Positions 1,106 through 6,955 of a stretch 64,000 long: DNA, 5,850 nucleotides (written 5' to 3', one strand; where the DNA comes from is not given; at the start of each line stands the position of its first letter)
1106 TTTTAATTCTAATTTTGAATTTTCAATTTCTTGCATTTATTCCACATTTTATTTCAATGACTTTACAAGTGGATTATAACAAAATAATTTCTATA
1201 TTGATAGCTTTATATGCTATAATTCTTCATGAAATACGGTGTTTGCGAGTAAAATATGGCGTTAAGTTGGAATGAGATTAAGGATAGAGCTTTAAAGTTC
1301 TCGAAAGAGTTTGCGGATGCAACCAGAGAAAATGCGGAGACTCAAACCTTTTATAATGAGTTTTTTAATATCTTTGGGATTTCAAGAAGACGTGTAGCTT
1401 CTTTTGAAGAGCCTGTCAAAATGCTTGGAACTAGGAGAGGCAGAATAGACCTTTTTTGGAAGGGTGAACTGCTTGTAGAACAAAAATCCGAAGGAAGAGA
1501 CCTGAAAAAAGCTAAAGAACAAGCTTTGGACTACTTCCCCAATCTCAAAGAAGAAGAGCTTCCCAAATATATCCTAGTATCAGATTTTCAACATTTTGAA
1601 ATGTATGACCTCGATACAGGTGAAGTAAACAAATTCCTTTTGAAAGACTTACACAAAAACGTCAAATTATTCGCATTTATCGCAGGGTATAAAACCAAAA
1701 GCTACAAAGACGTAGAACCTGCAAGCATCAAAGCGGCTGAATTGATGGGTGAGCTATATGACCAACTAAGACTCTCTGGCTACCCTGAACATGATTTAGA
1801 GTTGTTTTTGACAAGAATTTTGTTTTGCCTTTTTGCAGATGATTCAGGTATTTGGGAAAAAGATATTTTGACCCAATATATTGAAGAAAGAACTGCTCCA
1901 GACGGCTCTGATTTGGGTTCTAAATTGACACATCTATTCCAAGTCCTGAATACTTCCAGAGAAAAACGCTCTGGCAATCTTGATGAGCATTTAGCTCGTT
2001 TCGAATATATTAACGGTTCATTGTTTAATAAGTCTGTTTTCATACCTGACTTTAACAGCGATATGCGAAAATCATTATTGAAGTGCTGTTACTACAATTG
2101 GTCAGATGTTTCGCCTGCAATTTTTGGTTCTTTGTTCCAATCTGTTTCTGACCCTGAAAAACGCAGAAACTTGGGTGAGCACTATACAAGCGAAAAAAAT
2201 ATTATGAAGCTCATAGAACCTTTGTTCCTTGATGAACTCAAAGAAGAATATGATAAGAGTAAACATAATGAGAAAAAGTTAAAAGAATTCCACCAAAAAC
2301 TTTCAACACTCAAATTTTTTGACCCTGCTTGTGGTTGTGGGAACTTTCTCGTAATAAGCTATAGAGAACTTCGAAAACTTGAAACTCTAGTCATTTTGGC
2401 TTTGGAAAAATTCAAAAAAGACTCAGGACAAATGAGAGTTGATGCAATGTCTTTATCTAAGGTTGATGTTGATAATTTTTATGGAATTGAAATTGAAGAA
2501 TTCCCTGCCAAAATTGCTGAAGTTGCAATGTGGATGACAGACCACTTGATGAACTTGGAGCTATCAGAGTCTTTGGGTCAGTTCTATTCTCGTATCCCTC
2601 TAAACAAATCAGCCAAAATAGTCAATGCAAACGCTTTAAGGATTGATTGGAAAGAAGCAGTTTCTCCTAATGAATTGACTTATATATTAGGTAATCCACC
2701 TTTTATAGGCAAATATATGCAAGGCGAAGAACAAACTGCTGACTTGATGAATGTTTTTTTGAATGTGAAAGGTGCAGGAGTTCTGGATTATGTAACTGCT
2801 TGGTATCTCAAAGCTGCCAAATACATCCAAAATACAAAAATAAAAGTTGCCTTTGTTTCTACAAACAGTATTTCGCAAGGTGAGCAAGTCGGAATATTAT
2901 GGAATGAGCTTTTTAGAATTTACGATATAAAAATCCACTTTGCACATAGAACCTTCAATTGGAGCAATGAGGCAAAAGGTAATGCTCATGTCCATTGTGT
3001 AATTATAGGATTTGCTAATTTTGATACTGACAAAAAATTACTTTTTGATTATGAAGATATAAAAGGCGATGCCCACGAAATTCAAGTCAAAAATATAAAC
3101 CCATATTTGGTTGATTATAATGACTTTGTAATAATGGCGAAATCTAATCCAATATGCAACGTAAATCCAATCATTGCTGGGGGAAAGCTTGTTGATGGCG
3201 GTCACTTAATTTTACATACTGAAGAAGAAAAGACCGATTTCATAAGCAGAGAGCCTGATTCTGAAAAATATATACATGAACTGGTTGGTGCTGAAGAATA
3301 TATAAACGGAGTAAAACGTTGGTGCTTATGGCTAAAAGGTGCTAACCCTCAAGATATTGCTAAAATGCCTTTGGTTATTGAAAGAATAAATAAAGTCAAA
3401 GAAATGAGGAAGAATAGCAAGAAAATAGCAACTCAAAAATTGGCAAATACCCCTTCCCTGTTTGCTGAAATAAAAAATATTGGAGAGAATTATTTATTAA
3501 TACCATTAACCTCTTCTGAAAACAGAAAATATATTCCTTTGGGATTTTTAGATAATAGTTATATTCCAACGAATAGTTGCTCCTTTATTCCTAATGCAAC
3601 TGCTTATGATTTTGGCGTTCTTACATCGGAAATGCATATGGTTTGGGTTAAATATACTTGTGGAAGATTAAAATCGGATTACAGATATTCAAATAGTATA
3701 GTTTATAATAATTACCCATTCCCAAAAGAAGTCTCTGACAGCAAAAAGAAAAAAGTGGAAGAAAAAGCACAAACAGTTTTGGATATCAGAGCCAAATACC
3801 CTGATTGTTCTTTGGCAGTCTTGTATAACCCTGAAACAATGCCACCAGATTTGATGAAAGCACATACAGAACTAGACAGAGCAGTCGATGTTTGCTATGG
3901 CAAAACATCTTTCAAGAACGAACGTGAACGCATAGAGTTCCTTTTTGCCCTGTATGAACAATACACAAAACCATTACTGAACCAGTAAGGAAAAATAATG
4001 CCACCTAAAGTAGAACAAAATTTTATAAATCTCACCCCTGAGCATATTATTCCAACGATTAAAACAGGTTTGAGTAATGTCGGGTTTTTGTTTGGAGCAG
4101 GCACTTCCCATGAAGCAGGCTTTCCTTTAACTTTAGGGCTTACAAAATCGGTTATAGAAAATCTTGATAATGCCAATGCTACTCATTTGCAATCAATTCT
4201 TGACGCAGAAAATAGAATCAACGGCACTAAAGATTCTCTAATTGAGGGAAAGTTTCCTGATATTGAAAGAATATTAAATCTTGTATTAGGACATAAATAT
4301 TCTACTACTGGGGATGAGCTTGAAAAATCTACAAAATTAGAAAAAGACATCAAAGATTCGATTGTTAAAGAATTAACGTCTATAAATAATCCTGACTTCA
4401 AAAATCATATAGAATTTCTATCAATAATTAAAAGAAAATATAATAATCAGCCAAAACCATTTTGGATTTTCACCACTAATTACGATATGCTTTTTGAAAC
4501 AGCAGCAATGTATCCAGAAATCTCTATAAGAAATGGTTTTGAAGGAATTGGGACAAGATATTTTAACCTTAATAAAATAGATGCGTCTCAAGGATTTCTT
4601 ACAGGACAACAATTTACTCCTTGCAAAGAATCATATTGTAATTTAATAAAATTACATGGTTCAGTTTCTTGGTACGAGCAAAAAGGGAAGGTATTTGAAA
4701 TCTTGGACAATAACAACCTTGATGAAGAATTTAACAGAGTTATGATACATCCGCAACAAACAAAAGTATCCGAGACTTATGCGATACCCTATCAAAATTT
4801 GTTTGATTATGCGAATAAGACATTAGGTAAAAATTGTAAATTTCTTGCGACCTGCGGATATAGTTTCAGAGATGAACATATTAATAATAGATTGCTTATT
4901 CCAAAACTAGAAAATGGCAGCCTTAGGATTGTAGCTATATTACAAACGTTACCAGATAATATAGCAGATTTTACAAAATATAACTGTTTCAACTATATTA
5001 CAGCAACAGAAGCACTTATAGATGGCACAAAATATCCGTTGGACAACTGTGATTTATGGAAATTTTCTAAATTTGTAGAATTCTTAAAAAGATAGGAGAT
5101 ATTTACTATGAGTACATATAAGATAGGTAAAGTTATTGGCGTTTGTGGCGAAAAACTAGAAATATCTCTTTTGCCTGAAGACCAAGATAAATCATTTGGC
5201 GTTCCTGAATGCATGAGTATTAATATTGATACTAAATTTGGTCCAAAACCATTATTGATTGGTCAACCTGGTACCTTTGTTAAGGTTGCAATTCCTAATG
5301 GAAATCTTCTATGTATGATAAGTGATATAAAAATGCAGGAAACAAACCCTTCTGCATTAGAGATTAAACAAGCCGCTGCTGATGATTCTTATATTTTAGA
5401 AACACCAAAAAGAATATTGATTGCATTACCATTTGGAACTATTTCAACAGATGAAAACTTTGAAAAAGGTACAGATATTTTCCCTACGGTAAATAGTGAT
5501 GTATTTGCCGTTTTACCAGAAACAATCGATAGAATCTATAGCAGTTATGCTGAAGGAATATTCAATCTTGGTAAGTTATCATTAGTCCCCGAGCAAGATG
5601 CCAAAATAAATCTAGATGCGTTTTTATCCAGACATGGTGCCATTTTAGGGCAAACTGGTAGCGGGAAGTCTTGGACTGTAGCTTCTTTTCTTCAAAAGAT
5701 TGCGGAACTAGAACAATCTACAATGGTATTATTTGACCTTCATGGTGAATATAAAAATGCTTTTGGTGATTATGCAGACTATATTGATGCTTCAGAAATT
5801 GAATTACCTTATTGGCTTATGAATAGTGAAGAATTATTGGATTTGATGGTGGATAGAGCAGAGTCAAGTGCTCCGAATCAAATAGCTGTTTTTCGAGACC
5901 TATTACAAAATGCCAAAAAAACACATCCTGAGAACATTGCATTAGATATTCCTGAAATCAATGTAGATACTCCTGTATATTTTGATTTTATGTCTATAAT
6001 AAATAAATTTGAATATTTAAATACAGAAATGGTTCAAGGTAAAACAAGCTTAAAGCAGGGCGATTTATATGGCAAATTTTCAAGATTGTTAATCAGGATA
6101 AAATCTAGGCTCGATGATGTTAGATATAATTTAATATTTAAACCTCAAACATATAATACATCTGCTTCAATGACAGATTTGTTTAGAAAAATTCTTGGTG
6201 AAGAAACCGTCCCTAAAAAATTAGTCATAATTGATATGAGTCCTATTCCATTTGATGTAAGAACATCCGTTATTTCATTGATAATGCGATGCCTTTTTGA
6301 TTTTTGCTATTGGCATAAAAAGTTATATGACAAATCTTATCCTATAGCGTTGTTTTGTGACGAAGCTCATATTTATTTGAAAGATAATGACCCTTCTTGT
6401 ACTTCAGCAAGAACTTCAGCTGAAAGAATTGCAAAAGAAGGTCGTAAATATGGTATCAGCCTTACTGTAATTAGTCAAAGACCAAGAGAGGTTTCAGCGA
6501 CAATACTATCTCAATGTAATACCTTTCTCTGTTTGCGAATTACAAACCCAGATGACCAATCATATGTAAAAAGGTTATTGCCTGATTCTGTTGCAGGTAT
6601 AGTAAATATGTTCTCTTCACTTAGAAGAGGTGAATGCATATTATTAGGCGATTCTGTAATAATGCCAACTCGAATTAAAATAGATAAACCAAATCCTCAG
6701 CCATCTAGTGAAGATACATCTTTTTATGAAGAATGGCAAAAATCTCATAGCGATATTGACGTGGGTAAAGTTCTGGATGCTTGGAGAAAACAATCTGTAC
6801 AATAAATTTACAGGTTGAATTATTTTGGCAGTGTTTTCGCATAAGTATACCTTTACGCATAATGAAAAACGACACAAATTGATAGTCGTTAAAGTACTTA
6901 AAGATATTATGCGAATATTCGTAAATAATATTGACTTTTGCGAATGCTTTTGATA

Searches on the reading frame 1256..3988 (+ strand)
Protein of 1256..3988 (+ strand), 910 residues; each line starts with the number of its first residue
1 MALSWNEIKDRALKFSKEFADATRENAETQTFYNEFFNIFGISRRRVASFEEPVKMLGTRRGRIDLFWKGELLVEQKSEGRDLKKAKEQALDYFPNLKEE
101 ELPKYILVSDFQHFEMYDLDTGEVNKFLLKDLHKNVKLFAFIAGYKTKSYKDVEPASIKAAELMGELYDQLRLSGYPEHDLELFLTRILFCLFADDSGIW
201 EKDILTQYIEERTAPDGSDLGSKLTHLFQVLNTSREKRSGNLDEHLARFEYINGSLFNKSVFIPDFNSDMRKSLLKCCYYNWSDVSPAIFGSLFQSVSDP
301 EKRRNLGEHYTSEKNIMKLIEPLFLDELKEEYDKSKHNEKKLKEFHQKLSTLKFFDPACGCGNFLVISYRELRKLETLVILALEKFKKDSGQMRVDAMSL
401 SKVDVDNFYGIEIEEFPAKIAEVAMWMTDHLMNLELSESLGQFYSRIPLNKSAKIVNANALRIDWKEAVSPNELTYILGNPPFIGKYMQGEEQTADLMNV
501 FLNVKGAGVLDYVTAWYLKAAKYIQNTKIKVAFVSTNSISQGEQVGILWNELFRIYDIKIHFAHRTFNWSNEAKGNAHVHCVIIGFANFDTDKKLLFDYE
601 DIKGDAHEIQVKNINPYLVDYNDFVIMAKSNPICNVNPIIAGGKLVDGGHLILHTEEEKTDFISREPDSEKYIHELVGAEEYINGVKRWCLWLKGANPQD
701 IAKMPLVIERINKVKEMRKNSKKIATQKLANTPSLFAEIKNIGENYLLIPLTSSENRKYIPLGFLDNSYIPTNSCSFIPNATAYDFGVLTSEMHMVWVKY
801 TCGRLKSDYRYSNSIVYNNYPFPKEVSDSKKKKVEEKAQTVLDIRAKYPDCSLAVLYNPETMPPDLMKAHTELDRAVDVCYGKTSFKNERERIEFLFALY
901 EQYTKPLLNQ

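Call 58: search_protein_families(library=pfam, proteins=[window:1256-3988:+], max_evalue=0.00001)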
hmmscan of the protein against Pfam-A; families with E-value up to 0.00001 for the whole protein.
window:1256-3988:+ (910 aa): 5 families
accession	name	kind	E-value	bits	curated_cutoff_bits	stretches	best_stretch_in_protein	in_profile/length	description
PF20473.4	MmeI_Mtase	-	2.3e-95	319.1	27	1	333-597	2-258/259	MmeI, DNA-methyltransferase domain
PF20466.3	MmeI_TRD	-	4.8e-72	242.1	27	1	622-824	3-206/207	MmeI, target recognition domain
PF20464.3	MmeI_N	-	5e-42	144.7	27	1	11-172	2-179/181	MmeI, N-terminal domain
PF20467.3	MmeI_C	-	1.2e-31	109.2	27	1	826-907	1-82/83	MmeI, C-terminal domain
PF20465.4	MmeI_hel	-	7.3e-24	84.8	27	1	179-257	1-75/75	MmeI, helicase spacer domain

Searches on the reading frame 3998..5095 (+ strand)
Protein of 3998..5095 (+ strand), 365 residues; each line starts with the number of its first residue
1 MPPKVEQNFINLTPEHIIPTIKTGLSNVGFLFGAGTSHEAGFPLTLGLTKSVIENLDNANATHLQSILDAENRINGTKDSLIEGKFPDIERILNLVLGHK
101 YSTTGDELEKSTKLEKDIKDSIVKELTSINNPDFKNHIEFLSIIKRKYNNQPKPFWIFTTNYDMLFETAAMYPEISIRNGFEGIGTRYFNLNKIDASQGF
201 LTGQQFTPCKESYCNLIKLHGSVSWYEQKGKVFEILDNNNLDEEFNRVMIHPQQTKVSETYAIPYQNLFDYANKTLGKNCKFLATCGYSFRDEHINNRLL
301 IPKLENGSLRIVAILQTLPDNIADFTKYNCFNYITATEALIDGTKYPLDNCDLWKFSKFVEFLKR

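Call 58: search_protein_families(library=pfam, proteins=[window:3998-5095:+], max_evalue=0.00001)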
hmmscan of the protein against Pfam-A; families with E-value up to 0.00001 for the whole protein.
window:3998-5095:+ (365 aa): 1 family
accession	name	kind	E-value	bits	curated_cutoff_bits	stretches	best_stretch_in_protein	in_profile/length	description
PF13289.12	SIR2_2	-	3.6e-09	37.3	24.5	1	157-299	3-102/141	SIR2-like domain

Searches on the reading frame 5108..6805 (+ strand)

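Call 58: search_protein_families(library=pfam, proteins=[window:5108-6805:+], max_evalue=0.00001)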
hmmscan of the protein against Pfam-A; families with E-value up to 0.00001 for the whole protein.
window:5108-6805:+ (565 aa): 2 families
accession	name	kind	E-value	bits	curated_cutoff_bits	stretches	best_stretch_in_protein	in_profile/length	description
PF01935.23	DUF87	-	3.9e-37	128.9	23.2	1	153-394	2-218/220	Helicase HerA, central domain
PF10412.15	TrwB_AAD_bind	-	5.9e-06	25.8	20.5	0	175-223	16-63/387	Type IV secretion-system coupling protein DNA-binding domain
